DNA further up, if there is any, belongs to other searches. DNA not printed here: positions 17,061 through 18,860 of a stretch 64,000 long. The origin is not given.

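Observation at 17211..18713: Orphan 500-aa cargo protein with a C-terminal RecB-like PD-(D/E)xK nuclease signature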

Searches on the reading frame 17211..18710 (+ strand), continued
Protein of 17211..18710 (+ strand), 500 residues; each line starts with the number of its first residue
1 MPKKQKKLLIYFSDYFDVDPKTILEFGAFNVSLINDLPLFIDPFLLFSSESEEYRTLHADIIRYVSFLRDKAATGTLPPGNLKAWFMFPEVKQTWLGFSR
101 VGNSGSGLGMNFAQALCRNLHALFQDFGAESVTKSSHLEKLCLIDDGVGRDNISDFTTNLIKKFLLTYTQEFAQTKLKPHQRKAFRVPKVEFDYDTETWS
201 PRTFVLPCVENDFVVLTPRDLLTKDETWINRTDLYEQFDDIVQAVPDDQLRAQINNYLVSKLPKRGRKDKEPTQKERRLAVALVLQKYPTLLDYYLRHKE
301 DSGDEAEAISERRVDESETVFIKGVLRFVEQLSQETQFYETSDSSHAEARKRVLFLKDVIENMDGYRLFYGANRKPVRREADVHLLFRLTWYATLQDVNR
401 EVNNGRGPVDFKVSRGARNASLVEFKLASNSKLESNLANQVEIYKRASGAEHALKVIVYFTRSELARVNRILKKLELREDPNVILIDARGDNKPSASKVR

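Call 27: find_related_loci(query=A1, collection=genome_contigs, flank=8000)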
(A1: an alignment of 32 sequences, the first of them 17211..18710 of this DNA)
Query A1 (500 aa) in genome_contigs; peptide patterns used: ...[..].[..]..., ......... (x = any residue, [..] = any of these).
599 stretches matched a pattern (row limit reached: there are more); 588 encode a relative of the query (tblastn E <= 1e-3); the best 80 are kept; 80 distinct loci.
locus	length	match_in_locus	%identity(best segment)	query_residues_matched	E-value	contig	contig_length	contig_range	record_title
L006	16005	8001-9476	63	10-500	0e+0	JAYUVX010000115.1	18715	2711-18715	MAG: Myxococcales bacterium isolate GL124_UP_concoct_207 GL124_UP_concoct_207_114, whole genome shotgun sequence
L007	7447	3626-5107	60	7-497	0e+0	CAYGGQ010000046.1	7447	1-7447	MAG TPA_asm: uncultured Gammaproteobacteria bacterium isolate ERP113451_co3_125 genome assembly, contig: NODE_8856_lengt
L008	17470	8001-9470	56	4-500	0e+0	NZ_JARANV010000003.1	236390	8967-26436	Halomonas sp. 25-S5 contig_3, whole genome shotgun sequence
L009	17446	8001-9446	59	10-498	0e+0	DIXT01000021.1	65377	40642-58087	MAG TPA_asm: Anaerolineaceae bacterium UBA6073 UBA6073_contig_158, whole genome shotgun sequence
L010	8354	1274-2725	56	10-500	0e+0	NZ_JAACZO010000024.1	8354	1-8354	Halomonas faecis strain JSM 104105 NODE_31, whole genome shotgun sequence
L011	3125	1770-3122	64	1-448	0e+0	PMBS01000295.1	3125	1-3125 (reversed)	MAG: Myxococcales bacterium isolate fen_1144 73.20120700_E3M.35_contig_722038, whole genome shotgun sequence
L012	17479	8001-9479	57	10-498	0e+0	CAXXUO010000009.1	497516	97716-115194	MAG: Syntrophorhabdaceae bacterium isolate 6831fd23-1f57-49eb-9a26-2df77529d792 genome assembly, contig: contig_9, whole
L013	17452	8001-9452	56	10-500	0e+0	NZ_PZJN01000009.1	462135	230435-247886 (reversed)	Salinicola halophyticus strain CR45 Salinicola-sp-CR45_contig_9, whole genome shotgun sequence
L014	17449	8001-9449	57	10-497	0e+0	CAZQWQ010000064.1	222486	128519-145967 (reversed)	MAG TPA_asm: uncultured Gemmatimonadaceae bacterium isolate binchicken_co165_283 genome assembly, contig: k141_387074, w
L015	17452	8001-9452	55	10-500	0e+0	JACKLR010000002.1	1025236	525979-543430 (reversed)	MAG: Burkholderiales bacterium isolate HK-STAS-PROT-97 HK-STAS-PROT-97_2, whole genome shotgun sequence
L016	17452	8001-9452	55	10-500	0e+0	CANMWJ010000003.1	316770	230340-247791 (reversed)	uncultured Marinobacterium sp. isolate N1E34-Z.fasta genome assembly, contig: NODE_3, whole genome shotgun sequence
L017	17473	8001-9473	58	1-498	0e+0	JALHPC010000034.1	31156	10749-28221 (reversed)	MAG: Candidatus Kapaibacterium sp. isolate bin.207 c_000000006462, whole genome shotgun sequence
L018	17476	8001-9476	56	4-500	0e+0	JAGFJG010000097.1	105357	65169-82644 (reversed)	MAG: Caldilineales bacterium isolate mag.17 k127_2509443, whole genome shotgun sequence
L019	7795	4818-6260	59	10-497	0e+0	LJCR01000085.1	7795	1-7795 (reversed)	Kouleothrix aurantiaca strain COM-B contig_85, whole genome shotgun sequence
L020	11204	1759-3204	57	11-499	0e+0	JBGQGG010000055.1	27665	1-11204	MAG: Pyrinomonadaceae bacterium isolate OBJ2_061818_090_33 k141_959268_length_27665_cov_33.4823, whole genome shotgun se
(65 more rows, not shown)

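Call 28: predict_structure(alignment_id=A1)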
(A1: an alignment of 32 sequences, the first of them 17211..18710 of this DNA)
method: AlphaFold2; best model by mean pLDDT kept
length: 500 residues; sequences in the alignment: 32
mean_pLDDT: 78.3   pTM: 0.79
mean pLDDT of the five models: 78.3, 76.1, 76.0, 66.8, 64.1
residues with pLDDT >= 90: 97; 70-90: 294; 50-70: 76; < 50: 33
segments of 3 or more residues with pLDDT < 50: 1-3, 93-97, 99-106, 401-406, 497-500
pLDDT, mean of each block of 10 residues (from residue 1): 59 89 92 74 80 88 86 77 76 48 53 80 59 60 70 79 92 95 89 91 90 85 75 85 87 91 72 85 84 80 81 85 81 75 73 84 81 78 74 59 50 58 84 85 70 88 95 93 91 59
secondary structure, 60 per line:
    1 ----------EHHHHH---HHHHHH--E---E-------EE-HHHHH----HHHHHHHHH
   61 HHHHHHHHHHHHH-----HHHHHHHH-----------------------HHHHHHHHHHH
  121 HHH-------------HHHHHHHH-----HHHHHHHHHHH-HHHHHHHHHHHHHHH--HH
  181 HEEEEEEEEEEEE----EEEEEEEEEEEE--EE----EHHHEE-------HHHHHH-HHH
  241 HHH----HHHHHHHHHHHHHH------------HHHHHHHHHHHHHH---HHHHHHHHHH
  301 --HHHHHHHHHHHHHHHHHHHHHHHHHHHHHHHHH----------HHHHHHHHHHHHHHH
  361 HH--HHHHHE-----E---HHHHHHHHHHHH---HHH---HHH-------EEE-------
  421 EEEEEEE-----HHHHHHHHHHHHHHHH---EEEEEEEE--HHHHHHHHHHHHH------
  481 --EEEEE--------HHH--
elements in order: H12-16 H20-25 H43-47 H52-73 H79-86 H110-123 H137-144 H150-160 H162-176 E182-193 E198-209 H231-236 H238-243 H248-261 H274-287 H291-300 H303-335 H346-362 H365-369 H380-391 E411-413 E421-427 H433-448 E452-459 H462-474 E483-487

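Call 35: search_solved_structures(query=A1, max_evalue=10, show_alignments=3)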
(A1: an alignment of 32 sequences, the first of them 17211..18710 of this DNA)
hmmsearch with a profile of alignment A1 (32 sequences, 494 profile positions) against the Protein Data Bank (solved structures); distinct sequences matched with E-value up to 10: 1.
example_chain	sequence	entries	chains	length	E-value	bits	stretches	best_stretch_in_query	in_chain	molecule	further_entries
8phx_A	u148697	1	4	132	0.15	13.8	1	306-419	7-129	Histidine protein kinase SLN1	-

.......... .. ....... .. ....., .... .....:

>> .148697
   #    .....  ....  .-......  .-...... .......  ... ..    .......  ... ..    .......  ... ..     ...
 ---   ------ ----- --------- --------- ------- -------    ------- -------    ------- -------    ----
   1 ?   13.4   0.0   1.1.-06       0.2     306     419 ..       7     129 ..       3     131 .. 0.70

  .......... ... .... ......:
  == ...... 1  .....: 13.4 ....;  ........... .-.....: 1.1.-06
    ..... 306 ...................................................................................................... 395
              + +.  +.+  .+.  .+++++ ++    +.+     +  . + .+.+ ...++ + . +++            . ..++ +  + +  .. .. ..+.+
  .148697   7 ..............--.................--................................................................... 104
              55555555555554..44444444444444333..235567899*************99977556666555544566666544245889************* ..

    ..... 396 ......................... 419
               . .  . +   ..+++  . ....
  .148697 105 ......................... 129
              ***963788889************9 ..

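Call 44: search_protein_families(library=phrogs, proteins=[window:17211-18710:+], max_evalue=1)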
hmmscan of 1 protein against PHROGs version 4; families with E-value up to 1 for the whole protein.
window:17211-18710:+ (500 aa): 2 families
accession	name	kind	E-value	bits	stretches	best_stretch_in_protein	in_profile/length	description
phrog_30194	-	unknown function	2e-32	113.8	1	8-498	6-476/478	-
phrog_27295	-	unknown function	1.2e-10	41.7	1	12-350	3-326/469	-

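Call 49: search_dna_similar(query=window:17211-18710:+, collection=phages, mode=protein, max_rows=15)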
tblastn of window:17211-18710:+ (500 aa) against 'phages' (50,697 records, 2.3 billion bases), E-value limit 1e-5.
No match.

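Call 50: search_dna_similar(query=window:17211-18710:+, collection=plasmids, mode=protein, max_rows=25)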
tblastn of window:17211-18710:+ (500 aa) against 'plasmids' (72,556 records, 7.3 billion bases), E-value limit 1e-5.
Records with a match: 20; places in all: 20; records where one place covers at least 80% of the query: 14.
Best place of each record, by identity: <60% 20.
By first word of the organism name: Sinorhizobium 5; Bradyrhizobium 4; Rhizobium 2; Paenarthrobacter 2; Roseomonas 1; Janthinobacterium 1; Rhodobacter 1; Legionella 1; Calothrix 1; Nitrosospira 1; and 1 more.
By predicted mobility (MOB-suite, as given by PLSDB): conjugative 10; non-mobilizable 8; mobilizable 2.
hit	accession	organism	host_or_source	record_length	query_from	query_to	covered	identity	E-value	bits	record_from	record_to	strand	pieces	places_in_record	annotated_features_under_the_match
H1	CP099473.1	Roseomonas mucosa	Human skin,single cell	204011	6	499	99%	53.0%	3e-158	504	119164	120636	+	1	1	hypothetical protein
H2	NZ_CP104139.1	Rhizobium sp. WSM1274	Vicia sp.,cell culture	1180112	8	499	98%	50.8%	1e-153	491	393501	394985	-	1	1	record has no annotation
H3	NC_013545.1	Sinorhizobium meliloti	isolated from an indigenous ...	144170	8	498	98%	50.7%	1e-145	469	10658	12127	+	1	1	hypothetical protein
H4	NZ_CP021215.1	Sinorhizobium meliloti RU11/001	-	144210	8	498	98%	50.7%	1e-145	469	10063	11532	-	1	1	hypothetical protein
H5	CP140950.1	Sinorhizobium meliloti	Medicago lupulina,whole organism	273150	8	498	98%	50.5%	5e-145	466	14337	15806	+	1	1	hypothetical protein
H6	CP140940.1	Sinorhizobium meliloti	Medicago lupulina,whole organism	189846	8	498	98%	50.3%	9e-145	466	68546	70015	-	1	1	hypothetical protein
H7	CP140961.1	Sinorhizobium meliloti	Medicago lupulina,whole organism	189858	8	498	98%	50.3%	9e-145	466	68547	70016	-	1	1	hypothetical protein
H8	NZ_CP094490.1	Paenarthrobacter ureafaciens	soil,farmland soil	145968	10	499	98%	46.5%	2e-126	413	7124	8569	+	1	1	hypothetical protein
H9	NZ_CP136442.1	Paenarthrobacter sp. AT5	atrazine-producing pesticide factory ...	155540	10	499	98%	46.5%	2e-126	413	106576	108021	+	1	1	hypothetical protein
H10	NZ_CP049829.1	Janthinobacterium lividum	single organism,water pond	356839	5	492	98%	39.9%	5e-100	337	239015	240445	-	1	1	hypothetical protein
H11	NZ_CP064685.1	Bradyrhizobium sp. CW1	Acmispon strigosus,cell culture,bulk ...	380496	249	498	50%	48.4%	3e-51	229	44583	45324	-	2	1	hypothetical protein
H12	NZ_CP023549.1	Rhodobacter sp. CZR27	cell culture,paddy soil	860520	12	458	89%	26.7%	1e-18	97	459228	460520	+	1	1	hypothetical protein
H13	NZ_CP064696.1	Bradyrhizobium sp. 184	Acmispon strigosus,cell culture,root ...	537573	272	498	45%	49.4%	6e-49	221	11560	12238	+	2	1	hypothetical protein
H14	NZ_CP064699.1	Bradyrhizobium sp. 183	Acmispon strigosus,cell culture,root ...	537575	272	498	45%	49.4%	6e-49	221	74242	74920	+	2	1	hypothetical protein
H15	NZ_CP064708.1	Bradyrhizobium sp. 131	Acmispon strigosus,cell culture,root ...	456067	272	498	45%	49.4%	6e-49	221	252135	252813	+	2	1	hypothetical protein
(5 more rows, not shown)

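Call 52: get_annotated_region(hit=H3, flank=7000)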
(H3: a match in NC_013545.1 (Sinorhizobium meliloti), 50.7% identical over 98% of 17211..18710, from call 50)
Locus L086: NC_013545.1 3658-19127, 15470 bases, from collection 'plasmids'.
description: Sinorhizobium meliloti plasmid pSmeSM11a, complete sequence
organism: Sinorhizobium meliloti (NCBI taxid 382)
taxonomy: Bacteria; Pseudomonadota; Alphaproteobacteria; Hyphomicrobiales; Rhizobiaceae; Sinorhizobium; Sinorhizobium meliloti
host: -; source: isolated from an indigenous Sinorhizobium meliloti strain nodulating alfalfa; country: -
typing (MOB-suite, as given by PLSDB): conjugative; replicon rep_cluster_546; relaxase MOBQ; mating-pair formation MPF_T
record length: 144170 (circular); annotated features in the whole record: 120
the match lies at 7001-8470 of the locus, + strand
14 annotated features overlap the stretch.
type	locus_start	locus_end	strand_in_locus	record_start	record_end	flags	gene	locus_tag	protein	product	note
CDS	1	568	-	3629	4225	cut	-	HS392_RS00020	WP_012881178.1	nucleotidyl transferase AbiEii/AbiGii toxin family protein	-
CDS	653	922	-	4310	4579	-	-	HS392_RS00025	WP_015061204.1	hypothetical protein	-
CDS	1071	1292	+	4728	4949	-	-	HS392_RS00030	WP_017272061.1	hypothetical protein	-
CDS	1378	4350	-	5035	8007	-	-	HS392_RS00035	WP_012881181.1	Tn3 family transposase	-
CDS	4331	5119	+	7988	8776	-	-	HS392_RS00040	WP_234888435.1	recombinase family protein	GO:0006310 - DNA recombination [Evidence IEA]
CDS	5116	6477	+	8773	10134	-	-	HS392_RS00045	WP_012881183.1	hypothetical protein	-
CDS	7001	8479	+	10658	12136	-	-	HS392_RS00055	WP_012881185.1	hypothetical protein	-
CDS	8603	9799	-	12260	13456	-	-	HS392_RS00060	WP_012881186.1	IS256-like element ISRm5 family transposase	GO:0006313 - DNA transposition [Evidence IEA]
CDS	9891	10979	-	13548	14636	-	-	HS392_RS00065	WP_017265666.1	ATP-binding cassette domain-containing protein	-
CDS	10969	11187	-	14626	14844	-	-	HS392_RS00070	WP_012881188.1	TauC protein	-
CDS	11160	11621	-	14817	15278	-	-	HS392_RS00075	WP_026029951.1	hypothetical protein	-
CDS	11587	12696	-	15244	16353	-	-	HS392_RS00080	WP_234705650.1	ABC transporter substrate-binding protein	-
CDS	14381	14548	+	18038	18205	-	-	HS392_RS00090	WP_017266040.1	antitoxin VbhA family protein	-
CDS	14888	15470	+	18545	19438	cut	cysD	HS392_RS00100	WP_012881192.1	sulfate adenylyltransferase subunit CysD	GO:0019419 - sulfate reduction [Evidence IEA]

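Call 53: get_annotated_region(hit=H1, flank=7000)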
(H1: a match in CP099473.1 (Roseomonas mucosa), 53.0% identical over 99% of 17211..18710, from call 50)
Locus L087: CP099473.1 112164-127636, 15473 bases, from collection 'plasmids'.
description: Roseomonas mucosa strain TT14 plasmid pTT14-2, complete sequence
organism: Roseomonas mucosa (NCBI taxid 207340)
taxonomy: Bacteria; Pseudomonadota; Alphaproteobacteria; Rhodospirillales; Acetobacteraceae; Roseomonas; Roseomonas mucosa
host: -; source: Human skin,single cell; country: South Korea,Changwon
typing (MOB-suite, as given by PLSDB): non-mobilizable
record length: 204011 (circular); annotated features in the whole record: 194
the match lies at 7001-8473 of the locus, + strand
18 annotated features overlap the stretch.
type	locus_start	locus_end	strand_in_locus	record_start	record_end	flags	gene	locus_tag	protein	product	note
CDS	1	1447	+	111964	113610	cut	-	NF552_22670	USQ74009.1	hypothetical protein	-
CDS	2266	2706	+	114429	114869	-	-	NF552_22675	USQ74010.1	hypothetical protein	-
CDS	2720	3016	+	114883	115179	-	-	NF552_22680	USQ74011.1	hypothetical protein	-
CDS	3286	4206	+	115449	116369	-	-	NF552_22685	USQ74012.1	hypothetical protein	-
CDS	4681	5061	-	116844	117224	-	-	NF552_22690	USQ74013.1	hypothetical protein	-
CDS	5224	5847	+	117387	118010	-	-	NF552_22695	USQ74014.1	hypothetical protein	-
CDS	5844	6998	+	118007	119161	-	-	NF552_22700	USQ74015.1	XRE family transcriptional regulator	-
CDS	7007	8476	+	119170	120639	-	-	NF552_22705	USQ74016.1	hypothetical protein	-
CDS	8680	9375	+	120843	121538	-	-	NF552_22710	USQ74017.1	hypothetical protein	-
CDS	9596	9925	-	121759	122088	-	-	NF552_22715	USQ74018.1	hypothetical protein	-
CDS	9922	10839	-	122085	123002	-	-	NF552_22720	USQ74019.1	hypothetical protein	-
CDS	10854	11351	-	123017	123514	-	-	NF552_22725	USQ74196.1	hypothetical protein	-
CDS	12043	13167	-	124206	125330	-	-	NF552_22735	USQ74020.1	type IV secretion system DNA-binding domain-containing protein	-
CDS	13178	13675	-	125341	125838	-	-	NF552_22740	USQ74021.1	hypothetical protein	-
CDS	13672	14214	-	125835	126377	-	-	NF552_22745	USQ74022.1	hypothetical protein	-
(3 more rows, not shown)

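Call 54: get_annotated_region(hit=H8, flank=7000)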
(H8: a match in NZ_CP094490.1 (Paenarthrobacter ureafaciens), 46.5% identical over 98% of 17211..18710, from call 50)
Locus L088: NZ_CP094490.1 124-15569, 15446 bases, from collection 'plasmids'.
description: Paenarthrobacter ureafaciens strain AT plasmid pA, complete sequence
organism: Paenarthrobacter ureafaciens (NCBI taxid 37931)
taxonomy: Bacteria; Actinomycetota; Actinomycetes; Micrococcales; Micrococcaceae; Paenarthrobacter; Paenarthrobacter ureafaciens
host: -; source: soil,farmland soil; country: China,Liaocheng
typing (MOB-suite, as given by PLSDB): conjugative; relaxase MOBP; mating-pair formation MPF_T
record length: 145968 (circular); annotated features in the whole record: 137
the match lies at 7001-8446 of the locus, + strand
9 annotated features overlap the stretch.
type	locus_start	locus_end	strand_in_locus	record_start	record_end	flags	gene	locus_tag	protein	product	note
CDS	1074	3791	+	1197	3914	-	-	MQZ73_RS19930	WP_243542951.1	DNA methyltransferase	-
CDS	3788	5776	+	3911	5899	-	-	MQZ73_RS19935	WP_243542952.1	DEAD/DEAH box helicase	-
CDS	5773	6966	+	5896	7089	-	-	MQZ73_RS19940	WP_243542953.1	GIY-YIG nuclease family protein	-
CDS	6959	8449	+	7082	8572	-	-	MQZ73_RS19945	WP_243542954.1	hypothetical protein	-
CDS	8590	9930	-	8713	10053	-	-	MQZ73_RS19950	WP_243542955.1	hypothetical protein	-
CDS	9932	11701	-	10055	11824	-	-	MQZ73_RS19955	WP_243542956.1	Hsp70 family protein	-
CDS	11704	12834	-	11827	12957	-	-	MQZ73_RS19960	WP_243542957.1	hypothetical protein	-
CDS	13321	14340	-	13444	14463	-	-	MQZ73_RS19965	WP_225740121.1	IS3 family transposase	-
CDS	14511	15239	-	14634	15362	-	-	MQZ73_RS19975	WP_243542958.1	hypothetical protein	-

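Call 61: list_cluster_members(proteins=[P0001])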
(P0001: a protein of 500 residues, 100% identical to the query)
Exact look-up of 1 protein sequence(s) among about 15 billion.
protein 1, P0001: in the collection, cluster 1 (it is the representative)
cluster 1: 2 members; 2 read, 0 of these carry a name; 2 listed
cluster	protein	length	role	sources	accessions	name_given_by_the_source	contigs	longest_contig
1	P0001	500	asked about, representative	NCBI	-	-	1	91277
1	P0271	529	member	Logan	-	-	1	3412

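Call 65: search_protein_families(library=pfam, alignment_id=A3, max_evalue=0.00001)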
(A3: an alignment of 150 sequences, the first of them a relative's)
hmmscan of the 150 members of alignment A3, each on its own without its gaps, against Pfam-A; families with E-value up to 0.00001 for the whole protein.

A. member 1, L001:7439-7822:+ (128 aa): 1 family
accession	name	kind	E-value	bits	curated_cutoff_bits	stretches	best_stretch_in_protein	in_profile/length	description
PF02452.23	PemK_toxin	-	4.5e-15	56.2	23.1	1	17-121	1-104/109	PemK-like, MazF-like toxin of type II toxin-antitoxin system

B. families by the number of members that match (of 150 scanned): 104 families (the first 25 are shown)
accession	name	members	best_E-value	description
PF01420.25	Methylase_S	7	5.8e-23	Type I restriction modification DNA specificity domain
PF04851.21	ResIII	4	1.3e-37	Type III restriction enzyme, res subunit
PF00589.27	Phage_integrase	4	4.3e-37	Phage integrase family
PF00270.35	DEAD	4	7.9e-27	DEAD/DEAH box helicase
PF01790.23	LGT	3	3e-63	Prolipoprotein diacylglyceryl transferase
PF00239.26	Resolvase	3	6.4e-30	Resolvase, N terminal domain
PF00271.37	Helicase_C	3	6.6e-24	Helicase conserved C-terminal domain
PF13091.12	PLDc_2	3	3.9e-21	PLD-like domain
PF18766.7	SWI2_SNF2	2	1.2e-76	SWI2/SNF2 ATPase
PF22679.2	T1R_D3-like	2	4.1e-54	Type I restriction enzyme subunit R domain 3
PF04313.20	HSDR_N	2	5.7e-46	Type I restriction enzyme R protein N terminus (HSDR_N)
PF13673.13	Acetyltransf_10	2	1.1e-29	Acetyltransferase (GNAT) domain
PF01555.25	N6_N4_Mtase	2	2.4e-20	DNA methylase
PF08241.18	Methyltransf_11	2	3.7e-20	Methyltransferase domain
PF13649.12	Methyltransf_25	2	9.9e-19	Methyltransferase domain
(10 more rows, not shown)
